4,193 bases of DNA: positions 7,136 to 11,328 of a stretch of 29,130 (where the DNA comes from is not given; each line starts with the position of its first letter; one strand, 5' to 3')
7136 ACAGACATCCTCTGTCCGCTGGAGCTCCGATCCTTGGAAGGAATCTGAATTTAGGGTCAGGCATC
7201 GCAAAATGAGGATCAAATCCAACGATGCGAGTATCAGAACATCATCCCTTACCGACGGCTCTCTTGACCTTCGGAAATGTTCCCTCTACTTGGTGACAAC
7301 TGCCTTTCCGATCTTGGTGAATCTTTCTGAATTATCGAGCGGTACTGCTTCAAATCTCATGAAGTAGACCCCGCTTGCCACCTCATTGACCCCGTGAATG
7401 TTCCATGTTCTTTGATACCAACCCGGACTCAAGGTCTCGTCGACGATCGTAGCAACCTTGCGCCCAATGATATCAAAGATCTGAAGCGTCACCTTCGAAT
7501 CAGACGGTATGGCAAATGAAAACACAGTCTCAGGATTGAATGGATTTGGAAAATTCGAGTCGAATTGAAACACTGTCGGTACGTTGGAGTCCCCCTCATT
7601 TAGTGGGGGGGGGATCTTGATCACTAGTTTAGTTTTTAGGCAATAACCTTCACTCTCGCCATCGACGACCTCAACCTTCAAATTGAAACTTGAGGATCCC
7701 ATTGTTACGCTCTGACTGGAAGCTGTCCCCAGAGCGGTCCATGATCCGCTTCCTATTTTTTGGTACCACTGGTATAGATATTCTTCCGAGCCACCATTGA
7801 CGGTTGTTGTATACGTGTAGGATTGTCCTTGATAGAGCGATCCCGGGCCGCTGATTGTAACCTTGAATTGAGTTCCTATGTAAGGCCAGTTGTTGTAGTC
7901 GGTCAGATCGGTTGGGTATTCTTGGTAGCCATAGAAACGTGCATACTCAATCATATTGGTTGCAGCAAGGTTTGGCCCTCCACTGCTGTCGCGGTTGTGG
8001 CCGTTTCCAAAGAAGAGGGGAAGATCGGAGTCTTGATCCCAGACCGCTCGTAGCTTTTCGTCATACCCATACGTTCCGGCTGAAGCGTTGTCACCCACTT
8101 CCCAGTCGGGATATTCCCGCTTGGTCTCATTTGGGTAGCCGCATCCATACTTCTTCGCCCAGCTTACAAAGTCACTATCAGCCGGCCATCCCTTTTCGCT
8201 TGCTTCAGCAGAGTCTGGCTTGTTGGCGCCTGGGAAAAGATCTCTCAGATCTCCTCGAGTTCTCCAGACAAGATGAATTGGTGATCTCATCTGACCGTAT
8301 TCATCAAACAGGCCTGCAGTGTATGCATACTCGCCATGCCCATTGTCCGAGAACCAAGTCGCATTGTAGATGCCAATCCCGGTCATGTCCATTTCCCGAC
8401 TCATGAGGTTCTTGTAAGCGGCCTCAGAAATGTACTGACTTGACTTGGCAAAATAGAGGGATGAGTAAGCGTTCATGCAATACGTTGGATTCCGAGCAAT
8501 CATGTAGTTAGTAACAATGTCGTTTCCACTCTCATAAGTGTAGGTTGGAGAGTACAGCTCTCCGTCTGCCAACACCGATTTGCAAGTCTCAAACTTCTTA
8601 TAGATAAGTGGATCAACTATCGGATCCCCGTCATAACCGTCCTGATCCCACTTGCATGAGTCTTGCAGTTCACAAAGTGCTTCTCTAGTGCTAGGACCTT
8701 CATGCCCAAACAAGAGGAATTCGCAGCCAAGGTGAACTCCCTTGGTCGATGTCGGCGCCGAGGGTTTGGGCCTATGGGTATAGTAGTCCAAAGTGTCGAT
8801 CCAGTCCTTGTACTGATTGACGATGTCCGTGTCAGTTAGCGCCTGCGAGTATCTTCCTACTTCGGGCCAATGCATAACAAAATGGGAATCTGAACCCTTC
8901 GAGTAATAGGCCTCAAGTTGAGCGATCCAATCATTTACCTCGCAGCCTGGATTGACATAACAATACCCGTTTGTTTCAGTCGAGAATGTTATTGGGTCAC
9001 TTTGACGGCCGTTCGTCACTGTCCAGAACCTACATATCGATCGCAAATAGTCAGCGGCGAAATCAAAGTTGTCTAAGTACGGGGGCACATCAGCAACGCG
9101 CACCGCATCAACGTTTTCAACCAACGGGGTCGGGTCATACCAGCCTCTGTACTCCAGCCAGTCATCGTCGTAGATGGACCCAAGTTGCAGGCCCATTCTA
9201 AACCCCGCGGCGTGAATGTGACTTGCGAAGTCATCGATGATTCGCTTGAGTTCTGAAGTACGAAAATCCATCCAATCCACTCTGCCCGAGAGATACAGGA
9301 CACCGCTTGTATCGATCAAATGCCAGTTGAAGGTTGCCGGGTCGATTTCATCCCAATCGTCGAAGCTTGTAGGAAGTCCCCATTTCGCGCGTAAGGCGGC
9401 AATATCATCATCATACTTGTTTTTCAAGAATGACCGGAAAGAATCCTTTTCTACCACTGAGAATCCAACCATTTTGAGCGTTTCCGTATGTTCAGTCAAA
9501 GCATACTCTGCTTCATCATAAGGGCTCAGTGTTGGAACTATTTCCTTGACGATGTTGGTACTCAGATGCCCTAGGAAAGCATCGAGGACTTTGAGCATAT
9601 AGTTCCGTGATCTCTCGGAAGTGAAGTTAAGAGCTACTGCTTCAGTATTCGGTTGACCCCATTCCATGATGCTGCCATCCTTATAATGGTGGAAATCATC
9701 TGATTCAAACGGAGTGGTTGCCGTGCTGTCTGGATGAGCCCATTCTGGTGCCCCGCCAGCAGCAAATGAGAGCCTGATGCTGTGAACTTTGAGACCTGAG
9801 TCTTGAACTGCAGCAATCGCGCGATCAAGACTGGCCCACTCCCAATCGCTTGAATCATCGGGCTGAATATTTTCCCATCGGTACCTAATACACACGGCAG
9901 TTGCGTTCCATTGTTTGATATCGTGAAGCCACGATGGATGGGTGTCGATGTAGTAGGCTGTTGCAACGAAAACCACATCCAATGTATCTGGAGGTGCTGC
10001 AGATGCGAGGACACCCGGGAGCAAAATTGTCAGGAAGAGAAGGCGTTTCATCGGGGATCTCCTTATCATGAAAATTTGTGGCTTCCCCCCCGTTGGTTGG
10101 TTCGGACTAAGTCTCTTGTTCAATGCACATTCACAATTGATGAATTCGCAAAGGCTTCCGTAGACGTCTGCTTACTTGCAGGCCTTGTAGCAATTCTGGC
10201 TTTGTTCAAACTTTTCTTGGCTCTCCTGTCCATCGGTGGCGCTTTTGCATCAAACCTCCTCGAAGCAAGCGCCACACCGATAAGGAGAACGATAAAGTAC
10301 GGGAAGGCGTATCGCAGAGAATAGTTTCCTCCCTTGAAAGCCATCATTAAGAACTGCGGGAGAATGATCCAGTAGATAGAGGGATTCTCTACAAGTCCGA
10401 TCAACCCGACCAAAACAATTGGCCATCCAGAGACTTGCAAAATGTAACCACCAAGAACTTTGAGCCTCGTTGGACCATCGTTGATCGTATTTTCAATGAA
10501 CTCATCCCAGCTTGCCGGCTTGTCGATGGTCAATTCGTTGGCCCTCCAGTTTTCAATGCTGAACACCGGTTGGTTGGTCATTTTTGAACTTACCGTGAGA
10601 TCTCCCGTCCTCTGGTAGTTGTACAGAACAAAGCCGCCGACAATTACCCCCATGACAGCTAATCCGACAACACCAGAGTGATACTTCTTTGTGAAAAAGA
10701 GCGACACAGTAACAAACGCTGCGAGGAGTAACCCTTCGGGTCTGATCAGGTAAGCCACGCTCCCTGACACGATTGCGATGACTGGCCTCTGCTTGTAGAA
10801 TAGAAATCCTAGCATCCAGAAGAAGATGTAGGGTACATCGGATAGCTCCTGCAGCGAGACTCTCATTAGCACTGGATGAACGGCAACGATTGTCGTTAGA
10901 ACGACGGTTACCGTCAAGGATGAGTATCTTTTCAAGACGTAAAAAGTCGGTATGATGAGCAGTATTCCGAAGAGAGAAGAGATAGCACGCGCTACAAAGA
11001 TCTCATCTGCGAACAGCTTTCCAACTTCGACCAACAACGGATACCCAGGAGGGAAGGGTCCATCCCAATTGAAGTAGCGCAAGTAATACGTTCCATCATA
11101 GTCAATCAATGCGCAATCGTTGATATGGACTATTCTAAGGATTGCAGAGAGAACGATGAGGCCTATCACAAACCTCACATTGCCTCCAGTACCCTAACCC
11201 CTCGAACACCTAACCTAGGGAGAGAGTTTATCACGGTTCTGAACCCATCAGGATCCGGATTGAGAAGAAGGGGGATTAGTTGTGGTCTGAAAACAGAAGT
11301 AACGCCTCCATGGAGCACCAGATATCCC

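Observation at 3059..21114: Tandem, integrase-less cassettes at tRNA-Glu, each capped by the same ~210-bp module and carrying secreted T9SS cargo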

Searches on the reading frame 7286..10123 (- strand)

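Call 8: search_protein_families(library=pfam, proteins=[window:7286-10123:-], max_evalue=0.01)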
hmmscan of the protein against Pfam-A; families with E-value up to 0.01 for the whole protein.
window:7286-10123:- (945 aa): 2 families
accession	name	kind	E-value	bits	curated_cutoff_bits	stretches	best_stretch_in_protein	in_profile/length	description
PF18962.6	Por_Secre_tail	-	0.00025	21.7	27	1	858-926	2-64/75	Secretion system C-terminal sorting domain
PF01373.23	Glyco_hydro_14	-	0.0018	17.7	27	1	63-255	19-215/402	Glycosyl hydrolase family 14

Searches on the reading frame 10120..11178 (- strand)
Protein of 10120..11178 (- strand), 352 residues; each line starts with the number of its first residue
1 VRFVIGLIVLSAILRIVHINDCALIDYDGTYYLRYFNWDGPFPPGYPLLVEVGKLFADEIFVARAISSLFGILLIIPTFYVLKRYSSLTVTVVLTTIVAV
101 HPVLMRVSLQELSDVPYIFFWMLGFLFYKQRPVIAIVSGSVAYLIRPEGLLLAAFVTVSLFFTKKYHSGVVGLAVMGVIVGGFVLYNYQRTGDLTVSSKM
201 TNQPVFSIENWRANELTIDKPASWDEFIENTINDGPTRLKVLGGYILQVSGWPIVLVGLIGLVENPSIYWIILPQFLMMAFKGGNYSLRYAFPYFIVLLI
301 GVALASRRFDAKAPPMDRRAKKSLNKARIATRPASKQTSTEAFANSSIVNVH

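Call 8: search_protein_families(library=pfam, proteins=[window:10120-11178:-], max_evalue=0.01)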
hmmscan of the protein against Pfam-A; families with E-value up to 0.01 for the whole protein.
window:10120-11178:- (352 aa): 0 families

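Call 50: search_protein_families(library=pfam, proteins=[window:10120-11178:-], max_evalue=0.1)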
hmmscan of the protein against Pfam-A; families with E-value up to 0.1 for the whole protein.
window:10120-11178:- (352 aa): 1 family
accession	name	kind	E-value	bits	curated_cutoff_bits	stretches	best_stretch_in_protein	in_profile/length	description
PF13231.12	PMT_2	-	0.019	15.6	26.1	1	44-177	4-127/160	Dolichyl-phosphate-mannose-protein mannosyltransferase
